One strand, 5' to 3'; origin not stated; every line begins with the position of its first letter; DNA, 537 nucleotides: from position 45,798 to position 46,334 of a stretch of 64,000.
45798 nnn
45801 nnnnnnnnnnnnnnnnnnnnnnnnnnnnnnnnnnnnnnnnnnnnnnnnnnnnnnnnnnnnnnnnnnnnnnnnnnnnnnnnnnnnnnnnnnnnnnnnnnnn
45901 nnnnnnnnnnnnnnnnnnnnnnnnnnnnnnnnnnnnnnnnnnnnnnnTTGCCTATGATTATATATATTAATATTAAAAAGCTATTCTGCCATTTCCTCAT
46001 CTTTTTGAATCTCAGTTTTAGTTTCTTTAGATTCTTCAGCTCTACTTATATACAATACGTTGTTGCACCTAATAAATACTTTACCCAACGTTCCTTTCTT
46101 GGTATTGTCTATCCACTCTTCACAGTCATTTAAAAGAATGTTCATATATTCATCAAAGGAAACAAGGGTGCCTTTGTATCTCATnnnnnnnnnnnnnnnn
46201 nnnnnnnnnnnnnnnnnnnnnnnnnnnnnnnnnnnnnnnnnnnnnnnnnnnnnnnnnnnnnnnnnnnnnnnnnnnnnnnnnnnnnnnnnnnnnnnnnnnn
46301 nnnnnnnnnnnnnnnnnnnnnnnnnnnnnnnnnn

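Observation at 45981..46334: Complete SmF snRNP gene hidden behind a 3-codon first exon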

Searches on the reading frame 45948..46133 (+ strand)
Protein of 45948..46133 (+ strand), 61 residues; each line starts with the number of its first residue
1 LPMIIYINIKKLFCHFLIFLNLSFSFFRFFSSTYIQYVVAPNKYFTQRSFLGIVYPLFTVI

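Call 24: search_protein_families(library=pfam, proteins=[window:45948-46133:+], max_evalue=10)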
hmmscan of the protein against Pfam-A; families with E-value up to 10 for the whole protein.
window:45948-46133:+ (61 aa): 0 families

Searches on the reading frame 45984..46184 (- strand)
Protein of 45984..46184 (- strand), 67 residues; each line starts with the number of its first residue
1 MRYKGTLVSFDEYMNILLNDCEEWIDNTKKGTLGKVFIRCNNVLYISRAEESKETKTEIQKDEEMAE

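Call 5: search_protein_families(library=pfam, proteins=[window:45984-46184:-], max_evalue=0.01)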
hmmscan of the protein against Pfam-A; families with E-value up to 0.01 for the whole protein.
seq(67 aa): 1 family
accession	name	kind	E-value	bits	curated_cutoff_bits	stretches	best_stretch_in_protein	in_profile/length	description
PF01423.28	LSM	-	2.8e-18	65.8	23.4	1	2-47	20-65/66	LSM domain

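Call 9: list_cluster_members(proteins=[P0001, P0005, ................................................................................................, window:45984-46184:-])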
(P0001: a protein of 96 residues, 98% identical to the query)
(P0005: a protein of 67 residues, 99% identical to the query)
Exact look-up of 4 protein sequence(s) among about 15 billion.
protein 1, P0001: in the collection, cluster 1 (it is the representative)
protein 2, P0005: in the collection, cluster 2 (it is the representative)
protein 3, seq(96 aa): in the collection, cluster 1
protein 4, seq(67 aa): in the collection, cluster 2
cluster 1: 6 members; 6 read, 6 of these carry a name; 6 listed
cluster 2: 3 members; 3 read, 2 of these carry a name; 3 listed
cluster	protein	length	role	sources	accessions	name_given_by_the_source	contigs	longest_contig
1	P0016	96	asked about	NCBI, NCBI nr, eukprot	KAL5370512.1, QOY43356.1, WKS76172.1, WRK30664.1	hypothetical protein CPHLJ_1g2690 [Cryptosporidium parvum] | LSM domain containing protein [Cryptosporidium parvum] | QOY43356.1 hypothetical protein CPATCC_000136 [Cryptosporidium parvum]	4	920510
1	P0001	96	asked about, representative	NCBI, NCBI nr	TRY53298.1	LSM domain containing protein [Cryptosporidium tyzzeri]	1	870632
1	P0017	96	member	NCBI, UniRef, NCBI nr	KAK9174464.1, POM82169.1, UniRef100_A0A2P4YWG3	LSM domain protein [Cryptosporidium meleagridis] | Sm protein F n=1 Tax=Cryptosporidium meleagridis TaxID=93969 RepID=A0A2P4YWG3_9CRYT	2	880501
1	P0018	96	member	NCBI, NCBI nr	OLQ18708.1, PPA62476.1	LSM domain protein [Cryptosporidium hominis] | putative small nuclear ribonucleoprotein F [Cryptosporidium hominis]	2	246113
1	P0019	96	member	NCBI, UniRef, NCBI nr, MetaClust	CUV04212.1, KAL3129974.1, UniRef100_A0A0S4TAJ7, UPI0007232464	unnamed protein product [Cryptosporidium hominis] | Sm protein F n=2 Tax=Cryptosporidium hominis TaxID=237895 RepID=A0A0S4TAJ7_CRYHO | status=active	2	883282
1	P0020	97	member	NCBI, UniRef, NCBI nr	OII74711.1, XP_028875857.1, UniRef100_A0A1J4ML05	LSM domain-containing protein [Cryptosporidium ubiquitum] | Sm protein F n=1 Tax=Cryptosporidium ubiquitum TaxID=857276 RepID=A0A1J4ML05_9CRYT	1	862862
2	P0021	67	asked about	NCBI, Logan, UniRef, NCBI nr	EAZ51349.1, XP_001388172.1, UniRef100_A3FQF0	hypothetical protein [Cryptosporidium parvum Iowa II] | Sm domain-containing protein n=2 Tax=Cryptosporidium parvum TaxID=5807 RepID=A3FQF0_CRYPI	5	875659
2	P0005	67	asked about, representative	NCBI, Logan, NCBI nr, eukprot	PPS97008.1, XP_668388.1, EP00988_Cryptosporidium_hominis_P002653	LSM domain containing protein [Cryptosporidium hominis] | hypothetical protein [Cryptosporidium hominis TU502] | PPS97008.1 LSM domain containing protein [Cryptosporidium hominis]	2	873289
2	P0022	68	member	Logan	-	-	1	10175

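Call 11: find_encoding_contigs(protein=P0016, flank=3000, max_places=4)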
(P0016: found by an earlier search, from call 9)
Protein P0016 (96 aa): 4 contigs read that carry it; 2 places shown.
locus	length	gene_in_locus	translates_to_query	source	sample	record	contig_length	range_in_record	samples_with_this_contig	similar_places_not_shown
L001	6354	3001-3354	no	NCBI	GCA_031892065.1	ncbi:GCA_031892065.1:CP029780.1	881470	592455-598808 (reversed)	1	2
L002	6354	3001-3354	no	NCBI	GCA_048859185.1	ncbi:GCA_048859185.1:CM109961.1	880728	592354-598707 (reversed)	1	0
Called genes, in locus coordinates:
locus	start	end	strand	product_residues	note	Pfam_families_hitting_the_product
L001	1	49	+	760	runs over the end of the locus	-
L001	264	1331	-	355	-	PF01193:RNA_pol_L, PF01000:RNA_pol_A_bac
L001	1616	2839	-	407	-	PF15801:zf-C6H2, PF00557:Peptidase_M24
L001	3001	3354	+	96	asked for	PF01423:LSM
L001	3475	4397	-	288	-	PF08241:Methyltransf_11, PF08242:Methyltransf_12 (weak), PF13649:Methyltransf_25, PF12589:WBS_methylT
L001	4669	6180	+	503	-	PF12796:Ank_2 (weak), PF13637:Ank_4 (faint), PF00023:Ank (faint), PF13606:Ank_3 (faint), PF13857:Ank_5 (faint), PF24521:Ank_KRIT1 (faint), PF12796:Ank_2 (weak), PF25575:TPR_BSK1_C (weak)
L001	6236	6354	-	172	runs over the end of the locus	-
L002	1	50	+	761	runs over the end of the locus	-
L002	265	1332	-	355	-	PF01193:RNA_pol_L, PF01000:RNA_pol_A_bac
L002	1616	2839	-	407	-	PF15801:zf-C6H2, PF00557:Peptidase_M24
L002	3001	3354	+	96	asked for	PF01423:LSM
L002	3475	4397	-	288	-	PF08241:Methyltransf_11, PF08242:Methyltransf_12 (weak), PF13649:Methyltransf_25, PF12589:WBS_methylT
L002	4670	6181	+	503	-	PF12796:Ank_2 (weak), PF13637:Ank_4 (faint), PF00023:Ank (faint), PF13606:Ank_3 (faint), PF13857:Ank_5 (faint), PF24521:Ank_KRIT1 (faint), PF12796:Ank_2 (weak), PF25575:TPR_BSK1_C (weak)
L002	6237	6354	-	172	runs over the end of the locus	-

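Call 15: find_encoding_contigs(protein=P0020, flank=1000, max_places=1)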
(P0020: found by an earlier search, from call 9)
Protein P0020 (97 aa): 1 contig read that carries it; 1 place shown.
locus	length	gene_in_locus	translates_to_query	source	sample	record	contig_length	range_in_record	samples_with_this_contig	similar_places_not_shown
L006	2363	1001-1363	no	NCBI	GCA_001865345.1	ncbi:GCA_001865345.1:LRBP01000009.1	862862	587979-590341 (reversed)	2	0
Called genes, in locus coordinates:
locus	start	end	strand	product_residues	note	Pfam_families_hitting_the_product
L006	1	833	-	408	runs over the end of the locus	PF15801:zf-C6H2, PF00557:Peptidase_M24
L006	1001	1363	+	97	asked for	PF01423:LSM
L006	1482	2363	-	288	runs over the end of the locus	PF08241:Methyltransf_11, PF13649:Methyltransf_25, PF12589:WBS_methylT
